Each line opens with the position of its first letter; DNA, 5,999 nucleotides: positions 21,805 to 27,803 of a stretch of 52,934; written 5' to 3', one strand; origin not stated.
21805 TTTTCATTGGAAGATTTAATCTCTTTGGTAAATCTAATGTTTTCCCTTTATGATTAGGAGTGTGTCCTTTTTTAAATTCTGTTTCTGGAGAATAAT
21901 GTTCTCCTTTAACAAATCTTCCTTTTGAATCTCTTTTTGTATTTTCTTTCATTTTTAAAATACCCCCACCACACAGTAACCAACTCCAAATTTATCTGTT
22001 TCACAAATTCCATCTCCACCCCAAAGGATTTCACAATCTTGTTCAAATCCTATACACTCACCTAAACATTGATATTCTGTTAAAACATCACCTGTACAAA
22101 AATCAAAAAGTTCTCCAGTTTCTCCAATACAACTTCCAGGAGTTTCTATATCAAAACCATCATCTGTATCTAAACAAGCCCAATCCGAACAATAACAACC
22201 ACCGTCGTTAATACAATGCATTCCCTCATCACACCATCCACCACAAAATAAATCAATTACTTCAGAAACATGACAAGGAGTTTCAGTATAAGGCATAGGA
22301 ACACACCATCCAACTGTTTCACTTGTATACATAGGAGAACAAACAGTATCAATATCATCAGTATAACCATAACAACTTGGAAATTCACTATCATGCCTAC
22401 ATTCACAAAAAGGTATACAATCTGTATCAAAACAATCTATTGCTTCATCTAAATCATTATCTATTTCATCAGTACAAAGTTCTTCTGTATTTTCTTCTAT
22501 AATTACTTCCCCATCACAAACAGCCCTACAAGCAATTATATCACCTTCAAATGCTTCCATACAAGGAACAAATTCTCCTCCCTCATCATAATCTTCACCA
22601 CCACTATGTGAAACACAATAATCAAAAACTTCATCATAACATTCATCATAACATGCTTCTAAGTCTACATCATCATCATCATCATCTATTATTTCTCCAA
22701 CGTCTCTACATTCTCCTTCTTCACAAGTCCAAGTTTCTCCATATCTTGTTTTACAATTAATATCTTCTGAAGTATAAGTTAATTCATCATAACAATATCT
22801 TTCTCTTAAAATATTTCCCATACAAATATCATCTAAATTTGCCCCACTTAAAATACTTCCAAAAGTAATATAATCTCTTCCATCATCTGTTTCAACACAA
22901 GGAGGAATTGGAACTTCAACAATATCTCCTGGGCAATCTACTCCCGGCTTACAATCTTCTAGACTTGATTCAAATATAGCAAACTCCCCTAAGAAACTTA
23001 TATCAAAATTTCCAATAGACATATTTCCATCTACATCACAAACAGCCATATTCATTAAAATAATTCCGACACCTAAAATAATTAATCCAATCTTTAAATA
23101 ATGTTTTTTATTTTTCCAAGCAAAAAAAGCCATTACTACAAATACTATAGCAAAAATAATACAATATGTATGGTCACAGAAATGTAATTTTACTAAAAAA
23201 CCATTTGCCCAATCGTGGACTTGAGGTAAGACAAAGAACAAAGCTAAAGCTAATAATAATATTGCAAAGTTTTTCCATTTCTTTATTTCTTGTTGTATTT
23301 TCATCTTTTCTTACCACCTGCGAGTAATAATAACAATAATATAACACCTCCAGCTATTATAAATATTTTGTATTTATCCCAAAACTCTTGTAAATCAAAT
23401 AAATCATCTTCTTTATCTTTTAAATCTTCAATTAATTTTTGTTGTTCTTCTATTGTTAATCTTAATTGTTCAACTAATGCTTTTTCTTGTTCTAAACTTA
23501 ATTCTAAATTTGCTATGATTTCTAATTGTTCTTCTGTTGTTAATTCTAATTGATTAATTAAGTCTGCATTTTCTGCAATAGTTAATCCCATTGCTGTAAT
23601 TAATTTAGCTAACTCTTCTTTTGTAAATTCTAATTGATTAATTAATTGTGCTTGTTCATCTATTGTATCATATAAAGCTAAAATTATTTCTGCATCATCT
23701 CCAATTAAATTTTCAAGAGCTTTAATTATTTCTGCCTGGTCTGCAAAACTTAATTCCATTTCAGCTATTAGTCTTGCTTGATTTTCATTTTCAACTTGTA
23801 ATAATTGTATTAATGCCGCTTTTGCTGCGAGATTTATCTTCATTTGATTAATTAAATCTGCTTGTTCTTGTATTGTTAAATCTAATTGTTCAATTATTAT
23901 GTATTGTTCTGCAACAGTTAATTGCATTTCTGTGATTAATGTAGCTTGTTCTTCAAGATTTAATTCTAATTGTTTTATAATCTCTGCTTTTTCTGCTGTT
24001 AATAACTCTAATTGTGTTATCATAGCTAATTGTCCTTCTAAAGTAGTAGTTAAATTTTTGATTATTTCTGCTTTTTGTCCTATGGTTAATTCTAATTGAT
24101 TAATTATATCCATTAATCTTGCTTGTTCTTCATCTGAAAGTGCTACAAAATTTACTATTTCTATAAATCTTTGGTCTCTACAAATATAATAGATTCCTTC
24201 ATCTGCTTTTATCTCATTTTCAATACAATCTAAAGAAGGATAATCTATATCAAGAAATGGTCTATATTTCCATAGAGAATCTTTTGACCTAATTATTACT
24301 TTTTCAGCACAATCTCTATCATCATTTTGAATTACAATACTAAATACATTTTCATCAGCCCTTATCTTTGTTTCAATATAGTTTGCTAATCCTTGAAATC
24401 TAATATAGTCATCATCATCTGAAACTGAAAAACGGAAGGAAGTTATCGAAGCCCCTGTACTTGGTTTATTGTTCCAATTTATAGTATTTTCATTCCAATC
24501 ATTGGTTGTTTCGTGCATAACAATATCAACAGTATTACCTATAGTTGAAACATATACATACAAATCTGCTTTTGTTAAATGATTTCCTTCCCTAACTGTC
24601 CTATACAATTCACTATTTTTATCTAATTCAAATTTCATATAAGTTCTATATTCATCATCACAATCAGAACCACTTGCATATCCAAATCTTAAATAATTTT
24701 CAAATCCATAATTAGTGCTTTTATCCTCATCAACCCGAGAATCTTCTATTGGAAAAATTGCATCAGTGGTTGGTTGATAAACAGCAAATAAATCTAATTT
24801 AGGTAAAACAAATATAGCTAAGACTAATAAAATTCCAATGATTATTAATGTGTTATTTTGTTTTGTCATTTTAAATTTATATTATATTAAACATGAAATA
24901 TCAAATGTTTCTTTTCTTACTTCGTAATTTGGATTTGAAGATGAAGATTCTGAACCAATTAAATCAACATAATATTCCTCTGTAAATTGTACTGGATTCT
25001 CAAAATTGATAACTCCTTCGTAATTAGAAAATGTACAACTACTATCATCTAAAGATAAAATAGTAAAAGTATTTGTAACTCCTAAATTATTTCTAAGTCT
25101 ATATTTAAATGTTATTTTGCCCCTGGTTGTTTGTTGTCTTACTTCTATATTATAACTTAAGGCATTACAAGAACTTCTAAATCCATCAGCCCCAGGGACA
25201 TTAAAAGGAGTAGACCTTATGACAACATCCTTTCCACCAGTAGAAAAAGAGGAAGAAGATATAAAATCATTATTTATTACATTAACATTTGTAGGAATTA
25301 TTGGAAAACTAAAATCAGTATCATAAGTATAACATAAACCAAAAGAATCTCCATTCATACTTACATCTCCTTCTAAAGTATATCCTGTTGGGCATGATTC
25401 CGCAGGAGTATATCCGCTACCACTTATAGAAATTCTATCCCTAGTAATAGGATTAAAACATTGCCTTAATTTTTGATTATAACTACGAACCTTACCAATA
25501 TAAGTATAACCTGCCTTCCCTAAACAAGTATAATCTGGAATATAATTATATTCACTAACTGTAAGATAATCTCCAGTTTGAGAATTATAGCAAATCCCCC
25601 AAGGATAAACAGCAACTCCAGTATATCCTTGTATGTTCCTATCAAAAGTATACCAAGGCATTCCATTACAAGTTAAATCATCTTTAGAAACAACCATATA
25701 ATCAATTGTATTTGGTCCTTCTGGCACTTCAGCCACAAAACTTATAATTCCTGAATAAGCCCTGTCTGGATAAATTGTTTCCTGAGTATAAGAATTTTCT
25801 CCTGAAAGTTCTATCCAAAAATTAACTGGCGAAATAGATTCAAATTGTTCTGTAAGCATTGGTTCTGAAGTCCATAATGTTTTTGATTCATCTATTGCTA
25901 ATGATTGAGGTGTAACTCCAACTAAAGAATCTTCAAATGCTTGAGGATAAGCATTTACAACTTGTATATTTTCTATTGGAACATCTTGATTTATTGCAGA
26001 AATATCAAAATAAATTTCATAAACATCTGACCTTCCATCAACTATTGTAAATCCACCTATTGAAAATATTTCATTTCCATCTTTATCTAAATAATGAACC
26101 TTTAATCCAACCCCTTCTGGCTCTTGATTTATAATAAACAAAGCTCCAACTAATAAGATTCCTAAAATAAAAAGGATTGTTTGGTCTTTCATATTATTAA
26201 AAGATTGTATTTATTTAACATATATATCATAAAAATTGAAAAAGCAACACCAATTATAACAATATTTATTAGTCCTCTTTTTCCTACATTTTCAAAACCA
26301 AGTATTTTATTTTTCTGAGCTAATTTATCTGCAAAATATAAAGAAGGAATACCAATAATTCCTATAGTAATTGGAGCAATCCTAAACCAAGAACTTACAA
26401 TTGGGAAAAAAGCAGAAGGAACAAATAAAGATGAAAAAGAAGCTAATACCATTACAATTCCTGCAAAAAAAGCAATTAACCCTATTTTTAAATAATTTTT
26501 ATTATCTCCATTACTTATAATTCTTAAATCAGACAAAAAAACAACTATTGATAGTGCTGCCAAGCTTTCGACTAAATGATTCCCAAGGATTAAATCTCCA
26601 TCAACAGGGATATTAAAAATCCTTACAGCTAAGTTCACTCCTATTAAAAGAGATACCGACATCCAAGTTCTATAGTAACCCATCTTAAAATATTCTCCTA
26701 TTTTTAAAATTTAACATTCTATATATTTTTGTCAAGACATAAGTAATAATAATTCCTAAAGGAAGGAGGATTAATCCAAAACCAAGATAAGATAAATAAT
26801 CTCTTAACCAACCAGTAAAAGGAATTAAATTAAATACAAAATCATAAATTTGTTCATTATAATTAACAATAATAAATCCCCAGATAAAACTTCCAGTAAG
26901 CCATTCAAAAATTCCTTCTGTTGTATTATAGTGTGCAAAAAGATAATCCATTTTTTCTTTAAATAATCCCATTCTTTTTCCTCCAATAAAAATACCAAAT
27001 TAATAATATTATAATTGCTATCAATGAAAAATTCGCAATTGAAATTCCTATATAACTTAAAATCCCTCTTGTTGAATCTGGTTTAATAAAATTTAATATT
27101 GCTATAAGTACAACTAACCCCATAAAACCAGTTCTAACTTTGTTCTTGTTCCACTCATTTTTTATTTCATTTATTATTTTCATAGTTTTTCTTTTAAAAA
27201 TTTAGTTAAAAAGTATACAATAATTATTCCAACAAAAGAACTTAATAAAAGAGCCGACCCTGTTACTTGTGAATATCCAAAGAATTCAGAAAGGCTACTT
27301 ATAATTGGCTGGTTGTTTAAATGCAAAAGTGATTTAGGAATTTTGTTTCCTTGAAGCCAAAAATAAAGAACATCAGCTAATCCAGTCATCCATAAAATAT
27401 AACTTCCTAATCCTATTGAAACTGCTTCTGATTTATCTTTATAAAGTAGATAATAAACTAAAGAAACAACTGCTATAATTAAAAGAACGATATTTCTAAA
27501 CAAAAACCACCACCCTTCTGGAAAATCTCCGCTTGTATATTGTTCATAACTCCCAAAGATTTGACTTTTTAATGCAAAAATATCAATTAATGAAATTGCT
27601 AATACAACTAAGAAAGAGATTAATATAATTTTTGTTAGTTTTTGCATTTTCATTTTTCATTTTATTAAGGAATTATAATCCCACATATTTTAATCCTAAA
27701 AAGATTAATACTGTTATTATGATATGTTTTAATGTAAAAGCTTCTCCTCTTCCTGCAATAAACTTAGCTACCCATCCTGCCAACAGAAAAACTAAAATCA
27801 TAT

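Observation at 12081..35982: Candidate undescribed system: 24-kb co-directional surface/envelope module with built-in processing enzymes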

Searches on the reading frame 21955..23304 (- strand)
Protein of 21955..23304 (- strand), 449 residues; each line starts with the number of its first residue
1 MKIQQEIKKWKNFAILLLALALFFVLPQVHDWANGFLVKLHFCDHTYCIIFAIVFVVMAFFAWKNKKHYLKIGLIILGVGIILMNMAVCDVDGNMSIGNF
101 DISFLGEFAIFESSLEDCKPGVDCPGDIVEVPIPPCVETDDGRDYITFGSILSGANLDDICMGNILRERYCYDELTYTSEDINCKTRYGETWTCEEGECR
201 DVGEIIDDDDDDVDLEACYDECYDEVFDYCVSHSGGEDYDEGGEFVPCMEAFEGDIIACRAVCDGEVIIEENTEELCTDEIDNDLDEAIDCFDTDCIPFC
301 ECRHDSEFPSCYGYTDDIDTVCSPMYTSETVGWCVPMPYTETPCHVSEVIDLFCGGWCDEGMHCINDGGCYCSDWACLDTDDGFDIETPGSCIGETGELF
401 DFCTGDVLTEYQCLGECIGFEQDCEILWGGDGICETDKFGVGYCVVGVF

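Call 5: search_protein_families(library=pfam, max_evalue=0.01, proteins=[window:21955-23304:-])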
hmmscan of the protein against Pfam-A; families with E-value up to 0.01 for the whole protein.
window:21955-23304:- (449 aa): 0 families

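Call 7: search_protein_families(library=phrogs, max_evalue=0.01, proteins=[window:21955-23304:-])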
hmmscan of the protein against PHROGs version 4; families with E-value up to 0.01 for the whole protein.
window:21955-23304:- (449 aa): 0 families

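Call 76: search_protein_families(library=ncbifam, max_evalue=0.01, proteins=[window:21955-23304:-])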
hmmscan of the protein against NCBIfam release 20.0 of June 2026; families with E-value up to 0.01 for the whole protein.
window:21955-23304:- (449 aa): 1 family
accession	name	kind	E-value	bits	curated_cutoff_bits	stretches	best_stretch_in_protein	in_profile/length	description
NF033662.1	acid_disulf_rpt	repeat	0.00029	20.5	41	1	271-296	1-26/32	acidic double-disulfide repeat-containing protein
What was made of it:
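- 21955..23304 (-): 449-aa Cys/Asp-rich (39 Cys) ectodomain protein with 3 N-terminal TM segments. Call 76 (weak acidic double-disulfide repeat).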

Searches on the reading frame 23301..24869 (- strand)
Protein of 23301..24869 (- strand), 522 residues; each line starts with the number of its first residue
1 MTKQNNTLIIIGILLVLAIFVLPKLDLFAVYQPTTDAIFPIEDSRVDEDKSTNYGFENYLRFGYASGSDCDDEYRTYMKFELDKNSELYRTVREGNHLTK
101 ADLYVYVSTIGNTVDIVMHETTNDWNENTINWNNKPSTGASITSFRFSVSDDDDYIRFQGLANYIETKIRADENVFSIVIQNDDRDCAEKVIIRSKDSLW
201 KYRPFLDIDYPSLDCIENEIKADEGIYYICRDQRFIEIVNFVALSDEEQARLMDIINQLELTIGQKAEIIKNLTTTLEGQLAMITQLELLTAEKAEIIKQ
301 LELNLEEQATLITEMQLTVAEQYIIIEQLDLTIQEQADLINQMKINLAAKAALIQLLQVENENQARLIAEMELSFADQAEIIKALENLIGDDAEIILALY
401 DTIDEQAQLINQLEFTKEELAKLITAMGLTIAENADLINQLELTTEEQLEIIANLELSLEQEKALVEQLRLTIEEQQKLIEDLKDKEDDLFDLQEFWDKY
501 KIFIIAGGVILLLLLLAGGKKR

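Call 5: search_protein_families(library=pfam, max_evalue=0.01, proteins=[window:23301-24869:-])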
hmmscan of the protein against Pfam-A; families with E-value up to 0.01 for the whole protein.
window:23301-24869:- (522 aa): 1 family
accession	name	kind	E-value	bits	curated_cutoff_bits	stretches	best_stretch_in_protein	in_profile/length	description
PF24517.2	CBM96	-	4e-17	63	26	1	37-198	4-153/164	Carbohydrate-binding module family 96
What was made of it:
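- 23301..24869 (-): 522-aa CBM96/DNRLRE carbohydrate-binding head, a long 14-aa-periodic coiled coil and a C-terminal TM anchor. Call 5 (CBM96, 4e-17).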

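Call 76: search_protein_families(library=ncbifam, max_evalue=0.01, proteins=[window:23301-24869:-])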
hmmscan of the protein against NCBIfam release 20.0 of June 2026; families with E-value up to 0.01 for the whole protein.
window:23301-24869:- (522 aa): 3 families
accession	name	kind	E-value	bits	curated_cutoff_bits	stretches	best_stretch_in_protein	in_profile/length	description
NF033679.1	DNRLRE_dom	domain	1.2e-20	74.2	34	1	47-208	7-163/164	DNRLRE domain-containing protein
TIGR02168.1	SMC_prok_B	equivalog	0.0016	16.3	567.35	1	265-490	236-461/1181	chromosome segregation protein SMC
NF045780.1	TrlF_fam_ATP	equivalog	0.0077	15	350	1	242-491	465-721/944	TrlF family AAA-like ATPase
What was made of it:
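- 23301..24869 (-): Call 76 (DNRLRE, 1.2e-20).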

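Call 107: search_protein_families(library=phrogs, max_evalue=0.05, proteins=[window:23301-24869:-])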
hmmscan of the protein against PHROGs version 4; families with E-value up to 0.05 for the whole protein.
window:23301-24869:- (522 aa): 2 families
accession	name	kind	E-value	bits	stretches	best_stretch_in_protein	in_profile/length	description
phrog_11333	-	unknown function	3.3e-10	37.9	1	35-354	648-964/4401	-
phrog_37549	-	head and packaging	7.7e-07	28.2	1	71-210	250-386/1072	virion structural protein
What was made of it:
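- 23301..24869 (-): Call 107 (phrog_37549 'virion structural protein', 7.7e-7).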

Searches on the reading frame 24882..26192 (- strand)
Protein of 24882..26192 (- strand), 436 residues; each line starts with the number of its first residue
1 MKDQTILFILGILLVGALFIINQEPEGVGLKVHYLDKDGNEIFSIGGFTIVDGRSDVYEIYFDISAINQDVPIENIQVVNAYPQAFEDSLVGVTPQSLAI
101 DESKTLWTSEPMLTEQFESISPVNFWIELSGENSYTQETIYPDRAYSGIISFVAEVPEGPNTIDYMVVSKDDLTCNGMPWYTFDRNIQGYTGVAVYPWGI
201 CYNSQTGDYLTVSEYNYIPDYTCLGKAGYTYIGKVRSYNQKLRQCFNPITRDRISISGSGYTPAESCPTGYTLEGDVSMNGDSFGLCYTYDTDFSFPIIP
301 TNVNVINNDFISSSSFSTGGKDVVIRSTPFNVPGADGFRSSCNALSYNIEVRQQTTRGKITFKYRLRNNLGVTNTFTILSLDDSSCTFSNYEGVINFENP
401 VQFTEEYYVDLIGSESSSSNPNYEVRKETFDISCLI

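Call 5: search_protein_families(library=pfam, max_evalue=0.01, proteins=[window:24882-26192:-])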
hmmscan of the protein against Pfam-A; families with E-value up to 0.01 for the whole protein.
window:24882-26192:- (436 aa): 0 families

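Call 7: search_protein_families(library=phrogs, max_evalue=0.01, proteins=[window:24882-26192:-])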
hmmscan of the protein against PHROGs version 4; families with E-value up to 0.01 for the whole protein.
window:24882-26192:- (436 aa): 0 families

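Call 64: find_homologous_proteins(query=window:24882-26192:-, max_evalue=0.001)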
Query window:24882-26192:- (436 aa): 11 proteins with E <= 0.001 among 6163 candidates.
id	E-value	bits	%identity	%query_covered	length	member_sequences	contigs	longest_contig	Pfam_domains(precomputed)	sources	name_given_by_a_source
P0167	1.9e-283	958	100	96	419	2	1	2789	-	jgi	-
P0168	1.1e-65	241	62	45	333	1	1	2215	-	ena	-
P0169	1.7e-53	200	73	32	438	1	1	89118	-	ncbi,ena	-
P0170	3.6e-48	183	63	35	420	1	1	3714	-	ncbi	-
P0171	2.3e-44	170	58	37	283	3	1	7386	-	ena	-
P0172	8.1e-44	168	65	31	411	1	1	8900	-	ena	-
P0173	1.4e-38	151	57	36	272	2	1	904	-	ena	-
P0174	1.2e-35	142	55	36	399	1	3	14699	-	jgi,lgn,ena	-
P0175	3.8e-30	123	47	36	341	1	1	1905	-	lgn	-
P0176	1.3e-24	105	49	21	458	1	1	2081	PF00629.31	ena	-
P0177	1.1e-22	99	39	36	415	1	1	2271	-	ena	-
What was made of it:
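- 24882..26192 (-): 436-aa TM-anchored protein. Only the N-terminal about 150 aa are conserved and the C-terminal part is variable, the pattern of a receptor-binding protein. Call 64 (homologues cover 21-45% of the query at 39-73% identity).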

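Call 65: find_encoding_contigs(protein=P0169, flank=10000, max_places=2)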
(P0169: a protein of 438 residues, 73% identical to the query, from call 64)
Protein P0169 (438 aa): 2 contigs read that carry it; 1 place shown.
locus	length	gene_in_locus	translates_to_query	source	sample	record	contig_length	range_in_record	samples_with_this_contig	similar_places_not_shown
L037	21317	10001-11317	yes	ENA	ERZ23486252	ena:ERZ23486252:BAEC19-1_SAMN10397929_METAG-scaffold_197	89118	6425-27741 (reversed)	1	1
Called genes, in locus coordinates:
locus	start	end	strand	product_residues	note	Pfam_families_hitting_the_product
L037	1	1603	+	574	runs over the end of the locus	PF13385:Laminin_G_3, PF20434:BD-FAE, PF00326:Peptidase_S9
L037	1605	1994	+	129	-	-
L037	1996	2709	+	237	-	-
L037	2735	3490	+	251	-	-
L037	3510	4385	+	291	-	PF02796:HTH_7 (faint), PF04545:Sigma70_r4 (faint)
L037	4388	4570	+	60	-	-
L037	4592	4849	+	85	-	-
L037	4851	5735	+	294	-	-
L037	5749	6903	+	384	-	-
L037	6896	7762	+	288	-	-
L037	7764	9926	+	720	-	PF01607:CBM_14 (faint)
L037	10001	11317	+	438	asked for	-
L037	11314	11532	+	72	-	-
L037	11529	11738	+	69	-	-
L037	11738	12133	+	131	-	-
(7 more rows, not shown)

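Call 66: find_encoding_contigs(protein=P0174, flank=10000, max_places=2)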
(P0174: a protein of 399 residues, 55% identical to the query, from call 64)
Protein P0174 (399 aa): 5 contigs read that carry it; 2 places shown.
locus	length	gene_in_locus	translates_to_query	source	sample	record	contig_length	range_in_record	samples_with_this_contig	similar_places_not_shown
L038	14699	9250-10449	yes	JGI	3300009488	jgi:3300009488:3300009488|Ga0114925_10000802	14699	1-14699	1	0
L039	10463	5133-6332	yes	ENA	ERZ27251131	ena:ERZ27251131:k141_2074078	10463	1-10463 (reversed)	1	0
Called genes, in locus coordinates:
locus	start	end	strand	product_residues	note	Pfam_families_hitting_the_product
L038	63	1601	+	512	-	-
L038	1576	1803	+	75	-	-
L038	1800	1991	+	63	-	-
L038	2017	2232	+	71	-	-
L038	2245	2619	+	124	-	-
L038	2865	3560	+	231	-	-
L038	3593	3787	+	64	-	-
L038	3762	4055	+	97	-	-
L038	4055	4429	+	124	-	-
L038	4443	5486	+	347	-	PF18884:TSP3_bac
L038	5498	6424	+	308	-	-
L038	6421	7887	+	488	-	-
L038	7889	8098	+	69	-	-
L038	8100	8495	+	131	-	-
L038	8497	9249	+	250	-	PF07460:NUMOD3 (weak)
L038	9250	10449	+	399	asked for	-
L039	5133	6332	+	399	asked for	-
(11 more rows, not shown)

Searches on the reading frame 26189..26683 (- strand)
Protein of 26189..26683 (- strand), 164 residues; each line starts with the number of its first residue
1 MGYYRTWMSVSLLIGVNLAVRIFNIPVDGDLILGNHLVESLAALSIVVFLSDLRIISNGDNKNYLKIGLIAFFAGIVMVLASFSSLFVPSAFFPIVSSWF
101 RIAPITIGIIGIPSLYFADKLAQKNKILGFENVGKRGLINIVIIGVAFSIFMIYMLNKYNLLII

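Call 99: search_protein_families(library=pfam, max_evalue=0.1, proteins=[window:26189-26683:-])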
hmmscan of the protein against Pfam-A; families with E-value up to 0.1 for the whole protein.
window:26189-26683:- (164 aa): 1 family
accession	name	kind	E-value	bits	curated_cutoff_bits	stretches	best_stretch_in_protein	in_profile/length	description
PF24686.1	FLQE3_permease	-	0.00098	19.3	60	1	39-120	94-170/232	Fluoroquinolones export permease protein family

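Call 106: search_protein_families(library=phrogs, max_evalue=0.05, proteins=[window:26189-26683:-])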
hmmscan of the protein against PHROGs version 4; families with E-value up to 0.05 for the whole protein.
window:26189-26683:- (164 aa): 0 families
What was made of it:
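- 26189..29166 (-): Run of eight genes: 103 aa (3 TM), 233 aa (TM anchor + Ig/CARDB-like ectodomain), then 62, 83, 157, 74, 95 and 164 aa small membrane proteins. No family hits (calls 99, 106).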

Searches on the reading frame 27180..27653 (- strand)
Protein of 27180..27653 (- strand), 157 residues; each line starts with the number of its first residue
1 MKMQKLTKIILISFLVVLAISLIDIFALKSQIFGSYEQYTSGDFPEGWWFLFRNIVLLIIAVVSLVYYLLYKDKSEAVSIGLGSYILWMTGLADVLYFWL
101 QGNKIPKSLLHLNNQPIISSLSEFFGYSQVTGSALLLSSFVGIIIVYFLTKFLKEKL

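Call 99: search_protein_families(library=pfam, max_evalue=0.1, proteins=[window:27180-27653:-])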
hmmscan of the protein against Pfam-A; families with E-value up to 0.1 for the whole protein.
window:27180-27653:- (157 aa): 1 family
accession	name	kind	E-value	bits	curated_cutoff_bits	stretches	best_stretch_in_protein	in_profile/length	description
PF09843.14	DUF2070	-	0.024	13.4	30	1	17-155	43-177/561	Predicted membrane protein (DUF2070)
